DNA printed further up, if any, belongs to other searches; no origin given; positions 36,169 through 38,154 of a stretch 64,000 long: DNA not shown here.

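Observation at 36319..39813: Tandem paralogous lipoprotein N-acetylmuramoyl-L-alanine amidases with an unknown ~330-aa N-terminal module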

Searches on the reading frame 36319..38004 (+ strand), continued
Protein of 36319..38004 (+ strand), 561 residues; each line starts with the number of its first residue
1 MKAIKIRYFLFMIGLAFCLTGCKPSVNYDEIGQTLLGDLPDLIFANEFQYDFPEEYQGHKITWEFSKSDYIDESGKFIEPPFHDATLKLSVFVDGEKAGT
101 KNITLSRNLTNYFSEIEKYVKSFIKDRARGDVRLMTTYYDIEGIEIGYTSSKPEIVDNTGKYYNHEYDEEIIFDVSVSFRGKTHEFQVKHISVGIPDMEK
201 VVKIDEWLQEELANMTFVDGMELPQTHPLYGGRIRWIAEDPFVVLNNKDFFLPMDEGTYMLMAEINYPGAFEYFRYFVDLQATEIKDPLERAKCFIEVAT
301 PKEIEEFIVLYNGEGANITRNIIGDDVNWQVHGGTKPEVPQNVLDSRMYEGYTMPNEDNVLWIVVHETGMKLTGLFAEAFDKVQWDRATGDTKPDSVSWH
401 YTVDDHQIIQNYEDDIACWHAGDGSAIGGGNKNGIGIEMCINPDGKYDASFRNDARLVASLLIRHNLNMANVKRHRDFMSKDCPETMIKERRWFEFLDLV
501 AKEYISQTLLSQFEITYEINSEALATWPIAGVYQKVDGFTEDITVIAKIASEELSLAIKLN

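Call 20: search_protein_families(library=pfam, proteins=[P0004, P0012, P0045, P0088, P0094, P0087, P0109, P0119, P0079], max_evalue=0.01)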
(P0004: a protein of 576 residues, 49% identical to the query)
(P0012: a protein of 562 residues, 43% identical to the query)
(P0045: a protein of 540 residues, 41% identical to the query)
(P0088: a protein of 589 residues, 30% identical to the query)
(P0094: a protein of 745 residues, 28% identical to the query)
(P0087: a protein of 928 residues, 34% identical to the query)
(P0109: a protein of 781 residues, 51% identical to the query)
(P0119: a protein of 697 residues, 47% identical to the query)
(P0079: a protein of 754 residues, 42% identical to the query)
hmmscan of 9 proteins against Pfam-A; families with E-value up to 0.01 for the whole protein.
P0004 (576 aa): 2 families
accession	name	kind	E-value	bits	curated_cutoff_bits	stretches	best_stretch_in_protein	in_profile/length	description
PF01510.30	Amidase_2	-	2.2e-18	67.3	26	1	368-496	3-130/131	N-acetylmuramoyl-L-alanine amidase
PF20578.4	aBig_2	-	1.2e-08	35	27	0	136-189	20-74/89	Atrophied bacterial Ig domain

P0012 (562 aa): 2 families
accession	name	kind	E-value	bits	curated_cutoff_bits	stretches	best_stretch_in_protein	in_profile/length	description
PF01510.30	Amidase_2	-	1.3e-16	61.5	26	1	371-489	7-130/131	N-acetylmuramoyl-L-alanine amidase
PF20578.4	aBig_2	-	3.6e-09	36.7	27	0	62-108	32-80/89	Atrophied bacterial Ig domain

P0045 (540 aa): 2 families
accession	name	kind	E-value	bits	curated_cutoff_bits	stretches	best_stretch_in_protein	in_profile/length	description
PF01510.30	Amidase_2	-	4.2e-13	50.2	26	1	337-463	4-130/131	N-acetylmuramoyl-L-alanine amidase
PF20578.4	aBig_2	-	7e-07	29.4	27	1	101-163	20-84/89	Atrophied bacterial Ig domain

P0088 (589 aa): 2 families
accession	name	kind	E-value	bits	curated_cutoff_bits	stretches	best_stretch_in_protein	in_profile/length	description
PF01510.30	Amidase_2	-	1e-17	65.1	26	1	376-503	3-130/131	N-acetylmuramoyl-L-alanine amidase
PF20578.4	aBig_2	-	5.1e-11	42.7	27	1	119-185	18-87/89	Atrophied bacterial Ig domain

P0094 (745 aa): 2 families
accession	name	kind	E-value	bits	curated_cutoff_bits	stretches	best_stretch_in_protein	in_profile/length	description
PF01510.30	Amidase_2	-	1.9e-18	67.5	26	1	520-647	3-130/131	N-acetylmuramoyl-L-alanine amidase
PF20578.4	aBig_2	-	5.8e-13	48.9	27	1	168-232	20-88/89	Atrophied bacterial Ig domain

P0087 (928 aa): 2 families
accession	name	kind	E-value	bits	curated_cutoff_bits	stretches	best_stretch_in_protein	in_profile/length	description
PF20578.4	aBig_2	-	1.3e-35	121.5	27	4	131-200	16-87/89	Atrophied bacterial Ig domain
PF01510.30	Amidase_2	-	2.9e-21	76.6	26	1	712-839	3-130/131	N-acetylmuramoyl-L-alanine amidase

P0109 (781 aa): 2 families
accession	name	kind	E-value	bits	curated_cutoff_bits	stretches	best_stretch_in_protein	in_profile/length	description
PF01510.30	Amidase_2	-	5.5e-17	62.8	26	1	555-683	3-130/131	N-acetylmuramoyl-L-alanine amidase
PF20578.4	aBig_2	-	1.6e-12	47.5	27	1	206-266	23-87/89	Atrophied bacterial Ig domain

P0119 (697 aa): 3 families
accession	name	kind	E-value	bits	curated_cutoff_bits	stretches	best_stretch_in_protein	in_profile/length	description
PF01510.30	Amidase_2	-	4.6e-18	66.3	26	1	468-597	3-130/131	N-acetylmuramoyl-L-alanine amidase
PF20578.4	aBig_2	-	1e-09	38.5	27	1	118-179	19-84/89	Atrophied bacterial Ig domain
PF00130.28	C1_1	-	0.0017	18.6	26.5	0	83-102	1-20/53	Phorbol esters/diacylglycerol binding domain (C1 domain)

P0079 (754 aa): 2 families
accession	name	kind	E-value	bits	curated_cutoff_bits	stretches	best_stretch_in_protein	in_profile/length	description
PF20578.4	aBig_2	-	9.1e-18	64.3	27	1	43-114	16-88/89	Atrophied bacterial Ig domain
PF01510.30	Amidase_2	-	3e-17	63.6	26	1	535-666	4-130/131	N-acetylmuramoyl-L-alanine amidase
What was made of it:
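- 36643..36900 (+): A repeat 2 (aa 109-194), aBig_2-like. Carries the family-wide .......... motif. Homologs hit aBig_2 above the cut-off at this position (call 20).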

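Call 21: predict_structure(alignment_id=A1)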
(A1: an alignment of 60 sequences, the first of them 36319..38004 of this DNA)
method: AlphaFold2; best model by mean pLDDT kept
length: 561 residues; sequences in the alignment: 60
mean_pLDDT: 92.7   pTM: 0.83
mean pLDDT of the five models: 92.7, 92.3, 91.7, 90.9, 86.7
residues with pLDDT >= 90: 434; 70-90: 113; 50-70: 14; < 50: 0
segments of 3 or more residues with pLDDT < 50: none
pLDDT, mean of each block of 10 residues (from residue 1): 80 82 72 92 89 92 92 88 88 94 90 94 95 94 94 98 96 96 95 96 98 97 97 97 98 97 96 97 96 97 94 96 79 89 96 96 94 86 86 74 96 93 91 95 90 98 98 95 94 98 98 95 93 91 94 94 88
secondary structure, 60 per line:
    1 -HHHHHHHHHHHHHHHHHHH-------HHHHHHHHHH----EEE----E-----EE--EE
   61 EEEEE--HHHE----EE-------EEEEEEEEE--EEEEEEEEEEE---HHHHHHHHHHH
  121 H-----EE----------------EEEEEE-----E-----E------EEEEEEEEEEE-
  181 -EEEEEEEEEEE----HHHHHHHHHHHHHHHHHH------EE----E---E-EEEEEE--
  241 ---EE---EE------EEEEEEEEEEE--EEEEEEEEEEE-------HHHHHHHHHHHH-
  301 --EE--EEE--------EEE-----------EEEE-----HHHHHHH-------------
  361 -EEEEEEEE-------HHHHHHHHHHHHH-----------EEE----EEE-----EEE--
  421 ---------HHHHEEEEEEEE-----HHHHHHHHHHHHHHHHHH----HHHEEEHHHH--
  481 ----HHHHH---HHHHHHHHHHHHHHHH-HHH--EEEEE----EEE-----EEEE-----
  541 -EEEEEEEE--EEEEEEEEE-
elements in order: H2-20 H28-37 E42-44 E59-65 E85-93 E96-106 H110-121 E145-150 E169-179 E182-192 H197-214 E233-238 E257-267 E270-280 H288-299 E307-309 E318-320 E332-335 H341-347 E362-369 H377-389 E401-403 E408-410 E416-418 H430-433 E434-441 H447-464 E472-474 H475-478 H485-489 H493-508 E515-519 E524-526 E532-535 E542-549 E552-560
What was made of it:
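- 36319..36384 (+): Signal peptide with lipobox L-T-G-C (Cys22) of A. Helix 2-20 in the model (call 21).
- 36388..36642 (+): A repeat 1 (aa 24-108), aBig_2-like: helix plus beta-strands. Secondary structure in call 21.
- pTM is 0.83 for the whole protein, which suggests a defined inter-domain geometry (call 21).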

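Call 25: fold_search(model_id=the predicted structure, library=pdb)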
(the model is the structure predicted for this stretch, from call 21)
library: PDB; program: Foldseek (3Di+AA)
matches with E <= 10: 1479; with E <= 0.001: 61
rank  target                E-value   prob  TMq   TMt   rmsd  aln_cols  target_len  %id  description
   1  3hmb_B                7.8e-13  1.00  0.25  0.86   4.3       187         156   30  Mutant endolysin from Bacillus subtilis (released 2010-06-09)
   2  3rdr                  9.8e-13  1.00  0.25  0.87   4.2       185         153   31  Structure of the catalytic domain of XlyA (released 2011-08-10)
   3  3hmb_A                5.1e-12  1.00  0.25  0.87   3.3       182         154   30  Mutant endolysin from Bacillus subtilis (released 2010-06-09)
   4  1yb0_A                2.4e-11  1.00  0.23  0.79   7.7       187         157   24  Structure of PlyL (released 2005-08-23)
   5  2ar3_B                4.0e-11  1.00  0.23  0.79   7.7       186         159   24  E90A mutant structure of PlyL (released 2006-06-06)
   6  2ar3_A                4.2e-11  1.00  0.23  0.80   7.6       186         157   24  E90A mutant structure of PlyL (released 2006-06-06)
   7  1yb0_B                4.7e-11  1.00  0.23  0.79   7.7       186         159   25  Structure of PlyL (released 2005-08-23)
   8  2l47_MODEL_1_A        3.2e-09  1.00  0.23  0.75   7.9       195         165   25  Solution structure of the PlyG catalytic domain (released 2011-10-12)
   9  4knl_A                9.3e-08  1.00  0.24  0.61   4.3       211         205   16  Crystal structure of Staphylococcus aureus hydrolase AmiA in complex with its ligand (released 2014-03-12)
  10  8c4d                  1.3e-07  1.00  0.25  0.71   3.4       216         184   20  N-acetylmuramoyl-L-alanine amidase from Enterococcus faecium prophage genome (released 2023-12-13)
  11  9g93_A                3.1e-07  1.00  0.14  0.14  14.4       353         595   11  CryoET structure of the in vitro grown Bacillus anthracis Sap S-layer (released 2024-12-18)
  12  2y28_A                8.1e-07  1.00  0.21  0.58   8.3       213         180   21  crystal structure of Se-Met AmpD derivative (released 2011-07-20)
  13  6hhu_A                1.1e-06  1.00  0.16  0.15  19.4       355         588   11  Structure of the Bacillus anthracis Sap S-layer assembly domain (released 2019-07-24)
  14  4ols_A                1.1e-06  1.00  0.24  0.66   4.4       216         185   14  The amidase-2 domain of LysGH15 (released 2014-06-04)
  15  9g93_I                3.4e-06  1.00  0.12  0.16  25.9       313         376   13  CryoET structure of the in vitro grown Bacillus anthracis Sap S-layer (released 2024-12-18)
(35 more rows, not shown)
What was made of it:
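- On Amidase_2 / PGRP-type zinc N-acetylmuramoyl-L-alanine amidase (PF01510): Foldseek to 3hmb/3rdr gives E 8e-13 and TM 0.86-0.87 (call 25), on a model with pLDDT 92.7 (call 21).
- Fold TM to XlyA is 0.86-0.87 (call 25).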

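Call 27: find_related_loci(query=A1, collection=genome_contigs, flank=8000)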
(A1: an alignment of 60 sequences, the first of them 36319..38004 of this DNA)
Query A1 (561 aa) in genome_contigs; peptide patterns used: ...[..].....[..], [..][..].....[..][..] (x = any residue, [..] = any of these).
208 stretches matched a pattern; 187 encode a relative of the query (tblastn E <= 1e-3); the best 80 are kept; 80 distinct loci.
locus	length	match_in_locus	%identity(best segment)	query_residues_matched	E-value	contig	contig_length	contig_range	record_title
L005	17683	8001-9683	83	1-561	0e+0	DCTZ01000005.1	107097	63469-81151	MAG TPA_asm: Bacillales bacterium UBA1427 UBA1427_contig_2661, whole genome shotgun sequence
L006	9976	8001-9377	44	106-559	9e-116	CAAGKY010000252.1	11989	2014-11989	MAG TPA_asm: Bacilli bacterium, isolate HGM10611, WGS project CAAGKY010000000 data, contig: SRS476346_55_k119_469083, wh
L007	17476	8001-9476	39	49-533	2e-109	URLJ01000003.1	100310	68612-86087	uncultured Mollicutes bacterium isolate UMGS1109 genome assembly, contig: NODE_141_length_100310_cov_6.564974, whole gen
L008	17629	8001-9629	37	1-533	9e-98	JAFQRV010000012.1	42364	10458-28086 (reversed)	MAG: Bacilli bacterium isolate RGIG2093 Goat_Colon-3__c199234, whole genome shotgun sequence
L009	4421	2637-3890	42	108-519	1e-97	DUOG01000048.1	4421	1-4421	MAG TPA_asm: Acholeplasmataceae bacterium isolate AS08sgBPME_156 93896_AS08, whole genome shotgun sequence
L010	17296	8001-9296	41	106-533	1e-94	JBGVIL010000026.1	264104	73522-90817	MAG: Bacilli bacterium isolate fecal_MAG_320 fecal_MAG_320_contig_0027, whole genome shotgun sequence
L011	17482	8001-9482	38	72-559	2e-92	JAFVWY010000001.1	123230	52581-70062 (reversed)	MAG: Bacilli bacterium isolate RGIG5470 Sheep_Colon-5__c216, whole genome shotgun sequence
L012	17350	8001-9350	38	81-533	3e-86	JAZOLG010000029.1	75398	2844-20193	MAG: Bacilli bacterium isolate T1900045656_YK20190350.MAGScoT_cleanbin_000009 SGB_8238_k141_2206139, whole genome shotgu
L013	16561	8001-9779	31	2-560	2e-72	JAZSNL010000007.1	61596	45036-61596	MAG: Bacilli bacterium isolate T1900044551_TS20190017.MAGScoT_cleanbin_000012 SGB_234_k141_4537, whole genome shotgun se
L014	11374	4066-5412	31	119-531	1e-62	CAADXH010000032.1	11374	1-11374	MAG TPA_asm: Bacilli bacterium, isolate HGM10607, WGS project CAADXH010000000 data, contig: ERS396321_61_k85_28219, whol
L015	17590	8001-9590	29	41-531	3e-62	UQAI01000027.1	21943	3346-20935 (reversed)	uncultured Mollicutes bacterium isolate UMGS75 genome assembly, contig: NODE_419_length_21943_cov_8.771473, whole genome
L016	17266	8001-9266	43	112-534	6e-110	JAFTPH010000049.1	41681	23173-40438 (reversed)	MAG: Bacilli bacterium isolate RGIG4026 Roe_deer_Cecum-5__c421737, whole genome shotgun sequence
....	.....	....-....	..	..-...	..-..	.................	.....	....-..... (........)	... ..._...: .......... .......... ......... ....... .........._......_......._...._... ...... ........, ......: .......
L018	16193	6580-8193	29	52-560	3e-61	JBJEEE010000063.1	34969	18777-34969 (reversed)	MAG: Bacilli bacterium isolate LOHA10_bin.030 NODE_320_length_34969_cov_8.694850, whole genome shotgun sequence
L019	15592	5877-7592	29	2-526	3e-61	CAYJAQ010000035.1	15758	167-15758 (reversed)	MAG TPA_asm: uncultured Staphylococcaceae bacterium isolate ERP122455_co1_206 genome assembly, contig: NODE_748_length_1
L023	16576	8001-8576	49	336-526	4e-59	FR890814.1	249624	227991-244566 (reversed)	Staphylococcus sp. CAG:324 genomic scaffold, scf28, whole genome shotgun sequence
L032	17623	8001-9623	31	3-518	7e-56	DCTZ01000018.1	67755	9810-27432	MAG TPA_asm: Bacillales bacterium UBA1427 UBA1427_contig_6271, whole genome shotgun sequence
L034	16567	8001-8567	46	336-522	9e-53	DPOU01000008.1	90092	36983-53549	MAG TPA_asm: Acholeplasmatales bacterium isolate UBA11505 contig_921, whole genome shotgun sequence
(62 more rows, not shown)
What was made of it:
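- Some hits come from MAGs labelled Acholeplasmataceae or Anaeroplasma (call 27). A locus with nearly identical match coordinates is labelled Prevotella (call 27).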

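Call 51: search_protein_families(library=padloc, proteins=[window:36319-38004:+], max_evalue=0.01)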
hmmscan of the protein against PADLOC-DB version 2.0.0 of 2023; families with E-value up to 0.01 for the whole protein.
window:36319-38004:+ (561 aa): 0 families
